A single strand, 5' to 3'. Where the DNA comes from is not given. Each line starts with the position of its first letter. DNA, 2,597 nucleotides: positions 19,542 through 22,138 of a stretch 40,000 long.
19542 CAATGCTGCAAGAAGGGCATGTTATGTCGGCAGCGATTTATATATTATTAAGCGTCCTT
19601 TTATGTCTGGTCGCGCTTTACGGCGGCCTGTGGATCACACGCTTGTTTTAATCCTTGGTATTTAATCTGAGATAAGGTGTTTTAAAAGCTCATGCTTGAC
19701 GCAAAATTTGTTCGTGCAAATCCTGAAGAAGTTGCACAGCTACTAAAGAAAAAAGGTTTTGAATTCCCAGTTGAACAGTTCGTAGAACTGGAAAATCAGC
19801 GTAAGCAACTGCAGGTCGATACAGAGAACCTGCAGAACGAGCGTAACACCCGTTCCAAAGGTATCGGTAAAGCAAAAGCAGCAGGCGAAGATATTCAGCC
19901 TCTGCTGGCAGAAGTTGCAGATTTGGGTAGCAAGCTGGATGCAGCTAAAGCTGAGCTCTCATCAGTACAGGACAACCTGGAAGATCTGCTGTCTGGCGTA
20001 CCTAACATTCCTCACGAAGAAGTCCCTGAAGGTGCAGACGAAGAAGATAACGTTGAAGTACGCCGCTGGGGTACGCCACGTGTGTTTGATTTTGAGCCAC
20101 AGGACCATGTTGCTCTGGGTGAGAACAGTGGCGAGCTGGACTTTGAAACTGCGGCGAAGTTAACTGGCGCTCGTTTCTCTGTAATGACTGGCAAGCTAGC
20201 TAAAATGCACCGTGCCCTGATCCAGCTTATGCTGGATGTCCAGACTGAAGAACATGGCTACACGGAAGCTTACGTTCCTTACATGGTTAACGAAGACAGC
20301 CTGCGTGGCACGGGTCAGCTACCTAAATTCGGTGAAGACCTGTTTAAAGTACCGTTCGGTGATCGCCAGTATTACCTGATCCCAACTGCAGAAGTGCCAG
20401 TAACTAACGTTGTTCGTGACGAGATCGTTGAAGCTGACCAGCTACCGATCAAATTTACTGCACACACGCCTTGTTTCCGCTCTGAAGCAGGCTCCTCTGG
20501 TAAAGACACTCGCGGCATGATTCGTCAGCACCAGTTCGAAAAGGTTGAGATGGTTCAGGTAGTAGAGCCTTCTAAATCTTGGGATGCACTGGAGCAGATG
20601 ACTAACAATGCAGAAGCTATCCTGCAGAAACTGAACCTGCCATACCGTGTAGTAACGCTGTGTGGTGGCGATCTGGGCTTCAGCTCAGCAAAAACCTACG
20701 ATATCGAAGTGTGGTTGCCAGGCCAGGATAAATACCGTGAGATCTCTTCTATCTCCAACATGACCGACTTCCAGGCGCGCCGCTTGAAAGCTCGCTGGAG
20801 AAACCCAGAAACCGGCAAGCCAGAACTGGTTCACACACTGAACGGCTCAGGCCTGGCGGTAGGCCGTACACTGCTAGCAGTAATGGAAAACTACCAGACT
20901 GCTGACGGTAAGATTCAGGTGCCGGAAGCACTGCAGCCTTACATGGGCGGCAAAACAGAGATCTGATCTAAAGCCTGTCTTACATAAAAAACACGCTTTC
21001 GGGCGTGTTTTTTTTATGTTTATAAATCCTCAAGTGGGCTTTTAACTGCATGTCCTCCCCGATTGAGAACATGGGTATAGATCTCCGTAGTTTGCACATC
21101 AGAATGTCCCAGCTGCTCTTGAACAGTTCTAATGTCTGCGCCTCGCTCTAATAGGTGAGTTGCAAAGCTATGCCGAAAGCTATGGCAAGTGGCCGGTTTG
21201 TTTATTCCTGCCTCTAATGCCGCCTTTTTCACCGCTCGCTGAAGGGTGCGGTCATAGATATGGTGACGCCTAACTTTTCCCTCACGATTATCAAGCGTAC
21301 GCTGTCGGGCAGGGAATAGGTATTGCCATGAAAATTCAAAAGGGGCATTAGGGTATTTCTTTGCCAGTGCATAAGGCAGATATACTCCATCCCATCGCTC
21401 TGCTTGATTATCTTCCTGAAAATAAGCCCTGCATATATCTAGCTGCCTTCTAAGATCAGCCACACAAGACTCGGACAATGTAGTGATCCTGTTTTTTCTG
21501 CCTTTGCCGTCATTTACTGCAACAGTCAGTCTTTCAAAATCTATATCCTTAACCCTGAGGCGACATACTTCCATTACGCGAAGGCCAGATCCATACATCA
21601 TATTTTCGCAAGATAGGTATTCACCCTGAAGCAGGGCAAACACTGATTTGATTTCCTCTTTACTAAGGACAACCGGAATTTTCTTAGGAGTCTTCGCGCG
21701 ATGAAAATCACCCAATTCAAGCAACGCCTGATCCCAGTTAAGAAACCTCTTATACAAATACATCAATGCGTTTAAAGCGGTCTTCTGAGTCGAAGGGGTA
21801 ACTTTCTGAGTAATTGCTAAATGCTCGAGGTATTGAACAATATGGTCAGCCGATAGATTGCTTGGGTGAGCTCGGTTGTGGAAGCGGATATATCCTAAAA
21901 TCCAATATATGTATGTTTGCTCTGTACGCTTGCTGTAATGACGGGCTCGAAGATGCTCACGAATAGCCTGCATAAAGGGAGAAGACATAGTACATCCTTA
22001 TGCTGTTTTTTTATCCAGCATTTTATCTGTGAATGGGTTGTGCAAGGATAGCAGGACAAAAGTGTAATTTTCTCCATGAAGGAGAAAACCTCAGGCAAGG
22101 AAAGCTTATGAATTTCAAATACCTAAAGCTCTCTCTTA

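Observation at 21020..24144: Chromosomal integron between serS and purB, with cassette boundaries that validate one another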

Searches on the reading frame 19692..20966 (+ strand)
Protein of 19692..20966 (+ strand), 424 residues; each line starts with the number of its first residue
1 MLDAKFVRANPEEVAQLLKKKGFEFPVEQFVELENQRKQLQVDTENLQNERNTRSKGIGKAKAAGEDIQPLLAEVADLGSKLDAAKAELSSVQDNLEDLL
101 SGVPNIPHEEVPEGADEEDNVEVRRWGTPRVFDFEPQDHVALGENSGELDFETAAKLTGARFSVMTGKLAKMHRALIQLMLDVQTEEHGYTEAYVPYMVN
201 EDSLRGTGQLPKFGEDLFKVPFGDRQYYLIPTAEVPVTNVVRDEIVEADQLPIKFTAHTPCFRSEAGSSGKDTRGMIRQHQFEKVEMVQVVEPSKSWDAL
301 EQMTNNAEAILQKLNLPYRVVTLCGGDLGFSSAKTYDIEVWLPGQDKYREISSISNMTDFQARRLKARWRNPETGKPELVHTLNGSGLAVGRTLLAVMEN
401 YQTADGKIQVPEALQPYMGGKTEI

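Call 22: find_encoding_contigs(protein=window:19692-20966:+, flank=10000, max_places=6)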
Protein window:19692-20966:+ (424 aa): no gene with exactly this product is on record in the collection.

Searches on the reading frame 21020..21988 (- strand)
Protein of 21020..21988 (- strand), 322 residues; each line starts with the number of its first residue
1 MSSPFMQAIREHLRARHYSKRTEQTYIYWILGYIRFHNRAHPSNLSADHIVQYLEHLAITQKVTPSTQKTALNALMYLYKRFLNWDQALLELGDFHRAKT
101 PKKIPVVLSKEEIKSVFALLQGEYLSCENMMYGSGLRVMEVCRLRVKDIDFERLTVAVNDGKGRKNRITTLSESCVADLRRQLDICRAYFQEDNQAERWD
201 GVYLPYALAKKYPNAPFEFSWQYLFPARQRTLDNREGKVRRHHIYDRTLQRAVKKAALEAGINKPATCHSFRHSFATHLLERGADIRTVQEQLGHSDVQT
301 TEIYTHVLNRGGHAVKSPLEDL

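Call 3: search_protein_families(library=ncbifam, proteins=[window:21020-21988:-], max_evalue=0.01)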
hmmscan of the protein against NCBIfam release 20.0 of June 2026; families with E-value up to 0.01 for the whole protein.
window:21020-21988:- (322 aa): 13 families
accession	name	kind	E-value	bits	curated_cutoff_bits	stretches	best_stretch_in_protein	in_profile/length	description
TIGR02249.1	integrase_gron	subfamily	1.3e-130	435.4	265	1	5-322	1-315/315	integron integrase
NF011946.0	PRK15417.1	equivalog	4.4e-92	308.8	435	1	6-321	17-329/337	integron integrase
NF040815.2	recomb_XerA_Arch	equivalog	1.1e-52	179.2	220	2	10-184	4-173/263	site-specific tyrosine recombinase/integron integrase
NF001399.0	PRK00283.1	subfamily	4.7e-43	147.5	279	1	18-309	22-285/300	tyrosine recombinase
TIGR02225.1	recomb_XerD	equivalog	2.6e-42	145.1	329.6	2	241-309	208-276/290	site-specific tyrosine recombinase XerD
TIGR02224.1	recomb_XerC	equivalog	1.4e-41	142.9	335.15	2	241-307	211-277/295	tyrosine recombinase XerC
NF002331.0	PRK01287.1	subfamily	5.9e-34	117.6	371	2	246-308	250-313/365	site-specific tyrosine recombinase XerC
NF003462.0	PRK05084.1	equivalog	5.3e-21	74.7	267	2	240-310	279-347/360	tyrosine recombinase XerS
NF007370.0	PRK09870.1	subfamily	2.8e-10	40.2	221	2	252-306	124-178/200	tyrosine-type DNA invertase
NF040693.1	recomb_GmtY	equivalog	2.7e-09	36.8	340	1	234-306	359-431/441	gamma-mobile-trio recombinase GmtY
NF007371.0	PRK09871.1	subfamily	3e-08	33.4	222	1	249-306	116-173/198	tyrosine-type DNA invertase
NF002685.0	PRK02436.1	equivalog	2.9e-05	24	178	1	7-184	3-172/245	site-specific tyrosine recombinase XerD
NF041502.1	integrase_1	equivalog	0.00031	19.6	350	1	238-307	284-360/484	site-specific integrase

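Call 4: search_protein_families(library=pfam, proteins=[window:21020-21988:-], max_evalue=0.01)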
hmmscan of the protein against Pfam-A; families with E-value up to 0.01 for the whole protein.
window:21020-21988:- (322 aa): 3 families
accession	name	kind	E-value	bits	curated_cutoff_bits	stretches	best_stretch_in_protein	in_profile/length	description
PF00589.27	Phage_integrase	-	4.1e-39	134.6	27.1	1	110-308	5-169/172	Phage integrase family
PF13495.12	Phage_int_SAM_4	-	4.7e-27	94.7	27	1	5-84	1-80/85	Phage integrase, N-terminal SAM-like domain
PF02899.23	Phage_int_SAM_1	-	0.0023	18.6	22.3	0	12-80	7-77/83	Phage integrase, N-terminal SAM-like domain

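Call 8: find_encoding_contigs(protein=window:21020-21988:-, flank=10000, max_places=10)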
Protein window:21020-21988:- (322 aa): no gene with exactly this product is on record in the collection.

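Call 9: find_related_loci(query=window:21020-21988:-, collection=genome_contigs, flank=10000)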
Query window:21020-21988:- (322 aa) in genome_contigs; peptide patterns used: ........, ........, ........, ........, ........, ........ (x = any residue, [..] = any of these).
24 stretches matched a pattern; 14 encode a relative of the query (tblastn E <= 1e-3); 14 distinct loci.
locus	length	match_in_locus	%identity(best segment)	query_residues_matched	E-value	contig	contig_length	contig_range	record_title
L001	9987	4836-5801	92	1-322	0e+0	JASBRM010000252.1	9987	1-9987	MAG: Neptuniibacter sp. isolate BWSM_103 k141_414304, whole genome shotgun sequence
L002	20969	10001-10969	79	1-322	0e+0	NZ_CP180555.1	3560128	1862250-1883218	Neptuniibacter sp. QD48_55 chromosome, complete genome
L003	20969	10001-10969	78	1-322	0e+0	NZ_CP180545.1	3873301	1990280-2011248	Neptuniibacter sp. PT8_73 chromosome, complete genome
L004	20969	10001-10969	78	1-322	2e-180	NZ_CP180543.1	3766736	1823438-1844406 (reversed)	Neptuniibacter sp. SY11_33 chromosome, complete genome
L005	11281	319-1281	67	1-322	8e-151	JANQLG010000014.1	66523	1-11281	MAG: Spongiibacteraceae bacterium isolate PL25a_bin.51 k99_2195211, whole genome shotgun sequence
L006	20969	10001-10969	63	1-322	6e-144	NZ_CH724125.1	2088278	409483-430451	Neptuniibacter caesariensis strain MED92 scf_1099521380394, whole genome shotgun sequence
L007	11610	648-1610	60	1-322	1e-131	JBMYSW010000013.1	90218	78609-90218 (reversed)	MAG: Pontibacterium sp. isolate ME_XS_2211_2_bin_82 ME_XS_2211_2_bin_82_12, whole genome shotgun sequence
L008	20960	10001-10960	57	1-322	6e-126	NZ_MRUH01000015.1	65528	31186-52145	Teredinibacter waterburyi strain Bs02 Contig11.1, whole genome shotgun sequence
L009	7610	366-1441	48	5-322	5e-96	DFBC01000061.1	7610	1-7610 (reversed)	MAG TPA_asm: Cellvibrionales bacterium UBA3090 UBA3090_contig_100379, whole genome shotgun sequence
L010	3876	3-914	51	13-320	2e-95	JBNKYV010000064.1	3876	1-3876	MAG: Gammaproteobacteria bacterium isolate D1D2.bin.13.orig k141_1096854, whole genome shotgun sequence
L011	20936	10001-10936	48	5-320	6e-92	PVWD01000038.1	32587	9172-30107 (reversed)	Filamentous cyanobacterium CCP2 NODE_43_length_32597_cov_5.52552_ID_186279, whole genome shotgun sequence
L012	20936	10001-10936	45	5-320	4e-83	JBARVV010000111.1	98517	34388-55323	MAG: Nodosilinea sp. isolate MFD12116_ilm_asm_bin28 k127_49707, whole genome shotgun sequence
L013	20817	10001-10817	43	1-322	2e-62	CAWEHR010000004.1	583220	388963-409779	MAG: uncultured Gammaproteobacteria bacterium isolate MFD09779.bin.1.234 genome assembly, contig: contig_31171, whole ge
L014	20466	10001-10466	47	9-320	2e-19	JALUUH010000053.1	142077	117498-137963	MAG: Gammaproteobacteria bacterium isolate 128-326_maxbin2_scaf2bin.117 128-326_scaffold_23_c1, whole genome shotgun seq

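Call 27: search_solved_structures(query=window:21020-21988:-, show_alignments=2, max_evalue=1e-10)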
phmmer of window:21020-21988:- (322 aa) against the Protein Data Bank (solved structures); distinct sequences matched with E-value up to 1e-10: 6.
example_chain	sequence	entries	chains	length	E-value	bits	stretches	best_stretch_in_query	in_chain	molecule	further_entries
2a3v_A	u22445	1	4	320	8.1e-99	334.2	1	1-320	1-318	site-specific recombinase IntI4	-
4a8e_A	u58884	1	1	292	1.2e-33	120.1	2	13-184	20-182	PROBABLE TYROSINE RECOMBINASE XERC-LIKE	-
5hxy_A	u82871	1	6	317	8.1e-31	110.8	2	5-193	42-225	Tyrosine recombinase XerA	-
1a0p_A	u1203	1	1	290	2.1e-20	76.6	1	244-309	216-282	SITE-SPECIFIC RECOMBINASE XERD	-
5dcf_A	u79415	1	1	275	1.1e-18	70.9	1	244-309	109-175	Tyrosine recombinase XerD,DNA translocase FtsK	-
5vfz_A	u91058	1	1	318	1.4e-11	47.6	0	243-309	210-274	Gp33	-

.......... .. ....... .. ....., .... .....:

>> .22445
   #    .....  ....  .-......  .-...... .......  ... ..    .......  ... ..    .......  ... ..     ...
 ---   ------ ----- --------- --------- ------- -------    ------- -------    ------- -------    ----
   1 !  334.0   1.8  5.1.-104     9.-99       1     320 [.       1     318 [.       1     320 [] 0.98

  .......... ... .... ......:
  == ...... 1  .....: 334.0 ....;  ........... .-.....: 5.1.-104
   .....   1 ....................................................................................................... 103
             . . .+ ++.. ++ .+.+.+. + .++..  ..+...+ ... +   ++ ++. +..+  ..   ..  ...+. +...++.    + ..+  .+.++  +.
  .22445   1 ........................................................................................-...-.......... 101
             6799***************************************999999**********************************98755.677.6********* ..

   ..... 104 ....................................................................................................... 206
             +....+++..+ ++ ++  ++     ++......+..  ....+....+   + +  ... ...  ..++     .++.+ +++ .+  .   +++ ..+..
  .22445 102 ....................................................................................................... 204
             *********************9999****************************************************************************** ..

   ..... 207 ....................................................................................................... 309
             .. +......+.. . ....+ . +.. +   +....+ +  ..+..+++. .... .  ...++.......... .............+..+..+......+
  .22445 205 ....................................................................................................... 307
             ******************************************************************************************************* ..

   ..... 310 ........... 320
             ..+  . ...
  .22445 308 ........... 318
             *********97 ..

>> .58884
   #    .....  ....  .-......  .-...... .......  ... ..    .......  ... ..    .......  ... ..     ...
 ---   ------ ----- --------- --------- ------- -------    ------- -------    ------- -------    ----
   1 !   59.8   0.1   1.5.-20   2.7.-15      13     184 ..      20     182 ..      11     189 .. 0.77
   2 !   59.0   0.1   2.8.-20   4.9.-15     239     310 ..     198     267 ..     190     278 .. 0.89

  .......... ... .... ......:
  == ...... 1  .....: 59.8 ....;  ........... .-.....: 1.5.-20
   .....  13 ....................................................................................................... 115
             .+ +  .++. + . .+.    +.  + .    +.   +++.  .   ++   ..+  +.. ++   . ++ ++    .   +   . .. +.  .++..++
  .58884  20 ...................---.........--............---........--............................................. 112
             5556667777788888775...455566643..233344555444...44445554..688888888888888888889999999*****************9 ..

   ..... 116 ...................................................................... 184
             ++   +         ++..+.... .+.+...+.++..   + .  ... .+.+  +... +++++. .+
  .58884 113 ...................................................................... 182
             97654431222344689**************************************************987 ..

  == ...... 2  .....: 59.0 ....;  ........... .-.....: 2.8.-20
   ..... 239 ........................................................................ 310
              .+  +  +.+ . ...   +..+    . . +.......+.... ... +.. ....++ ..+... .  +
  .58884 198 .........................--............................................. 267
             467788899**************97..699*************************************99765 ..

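Call 66: search_dna_similar(query=window:21020-21988:-, collection=plasmids, mode=protein, max_rows=12, rows=best)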
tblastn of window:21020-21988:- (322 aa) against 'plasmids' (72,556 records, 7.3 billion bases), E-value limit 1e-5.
The search stops at 5000 records and this limit was reached: more records match than are counted here, and every count below describes the 5000 best-scoring records only.
Records with a match: at least 5000; places in all: 7852; records where one place covers at least 80% of the query: 5000.
Best place of each record, by identity: <60% 5000.
By first word of the organism name: Klebsiella 1848; Escherichia 1529; Salmonella 463; Enterobacter 381; Pseudomonas 167; Citrobacter 140; Shigella 85; Providencia 59; Aeromonas 57; Raoultella 38; and 39 more.
By predicted mobility (MOB-suite, as given by PLSDB): conjugative 3625; non-mobilizable 743; mobilizable 632.
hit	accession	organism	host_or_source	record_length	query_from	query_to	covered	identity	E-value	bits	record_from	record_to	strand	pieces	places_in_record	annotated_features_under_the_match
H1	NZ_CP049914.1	Vibrio sp. HDW18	Anodonta arcaeformis,single bacterial ...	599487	1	322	100%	48.4%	7e-97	320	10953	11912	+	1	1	integron integrase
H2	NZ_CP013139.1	Pseudoalteromonas sp. Bsw20308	seawater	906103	3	322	99%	47.8%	2e-93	310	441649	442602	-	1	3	integron integrase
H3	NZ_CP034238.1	Aliivibrio salmonicida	Atlantic salmon,pure isolate,diseased ...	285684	1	322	100%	47.2%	5e-93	309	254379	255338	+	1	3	integron integrase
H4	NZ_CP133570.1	Pseudoalteromonas sp. HL-AS1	sediment core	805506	3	322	99%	47.2%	6e-93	308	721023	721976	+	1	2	integron integrase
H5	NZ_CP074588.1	Pseudoalteromonas piscicida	mixed culture,water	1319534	3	322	99%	47.2%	4e-90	300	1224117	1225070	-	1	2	none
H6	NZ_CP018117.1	Escherichia coli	Homo sapiens,clinical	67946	2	322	100%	46.9%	9e-87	291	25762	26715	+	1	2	intI1: class 1 integron integrase IntI1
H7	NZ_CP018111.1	Escherichia coli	Homo sapiens,clinical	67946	2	322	100%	46.9%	9e-87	291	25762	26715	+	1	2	intI1: class 1 integron integrase IntI1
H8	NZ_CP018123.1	Escherichia coli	Homo sapiens,clinical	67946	2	322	100%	46.9%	9e-87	291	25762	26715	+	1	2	intI1: class 1 integron integrase IntI1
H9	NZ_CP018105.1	Escherichia coli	Homo sapiens,clinical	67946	2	322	100%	46.9%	9e-87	291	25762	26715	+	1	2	intI1: class 1 integron integrase IntI1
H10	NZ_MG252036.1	Escherichia coli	-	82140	2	322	100%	46.9%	9e-87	291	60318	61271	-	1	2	intI1: class 1 integron integrase IntI1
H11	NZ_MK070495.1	Escherichia coli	cecal contents of broiler chicken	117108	2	322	100%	46.9%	9e-87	291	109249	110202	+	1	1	intI1: class 1 integron integrase IntI1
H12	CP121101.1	Aeromonas hydrophila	Homo sapiens,urine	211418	2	322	100%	46.7%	6e-73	301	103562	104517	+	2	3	none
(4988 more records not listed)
